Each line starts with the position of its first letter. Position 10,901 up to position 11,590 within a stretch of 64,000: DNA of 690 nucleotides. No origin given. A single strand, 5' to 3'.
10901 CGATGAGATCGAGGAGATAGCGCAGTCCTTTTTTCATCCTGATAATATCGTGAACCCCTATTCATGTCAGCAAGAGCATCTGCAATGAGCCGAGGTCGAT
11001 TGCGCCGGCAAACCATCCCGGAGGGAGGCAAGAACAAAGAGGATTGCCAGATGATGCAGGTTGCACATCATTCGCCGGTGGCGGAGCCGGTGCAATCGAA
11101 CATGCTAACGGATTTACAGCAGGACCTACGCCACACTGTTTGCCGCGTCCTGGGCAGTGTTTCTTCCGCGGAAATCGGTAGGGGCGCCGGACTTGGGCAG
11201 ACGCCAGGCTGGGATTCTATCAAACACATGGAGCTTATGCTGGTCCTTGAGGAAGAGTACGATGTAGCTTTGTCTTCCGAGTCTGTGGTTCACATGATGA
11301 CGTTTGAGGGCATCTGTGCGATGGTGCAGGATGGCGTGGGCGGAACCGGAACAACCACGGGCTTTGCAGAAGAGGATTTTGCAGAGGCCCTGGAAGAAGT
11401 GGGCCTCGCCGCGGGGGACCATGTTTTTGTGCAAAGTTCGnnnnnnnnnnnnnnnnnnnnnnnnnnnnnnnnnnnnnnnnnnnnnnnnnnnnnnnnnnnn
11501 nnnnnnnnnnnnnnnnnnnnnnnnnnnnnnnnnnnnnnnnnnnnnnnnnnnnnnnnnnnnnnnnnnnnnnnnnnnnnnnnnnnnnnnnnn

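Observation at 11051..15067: Carrier-protein-dependent aminoacylation module: ACP-AAC(3) fusion + DltA-like ligase + DUF4910 aminopeptidase-like protein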

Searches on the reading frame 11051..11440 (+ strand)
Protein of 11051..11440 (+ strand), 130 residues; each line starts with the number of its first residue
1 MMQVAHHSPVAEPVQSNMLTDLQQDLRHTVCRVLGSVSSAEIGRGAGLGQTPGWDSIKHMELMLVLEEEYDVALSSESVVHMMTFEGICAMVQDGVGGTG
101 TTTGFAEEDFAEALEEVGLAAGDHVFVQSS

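Call 7: search_protein_families(library=pfam, proteins=[window:11051-11440:+], max_evalue=10)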
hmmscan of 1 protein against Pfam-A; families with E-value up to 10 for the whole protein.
window:11051-11440:+ (130 aa): 1 family
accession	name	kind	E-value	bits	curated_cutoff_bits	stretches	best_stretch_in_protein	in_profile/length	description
PF00550.31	PP-binding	-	0.0047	17.6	20.8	1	26-91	3-66/67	Phosphopantetheine attachment site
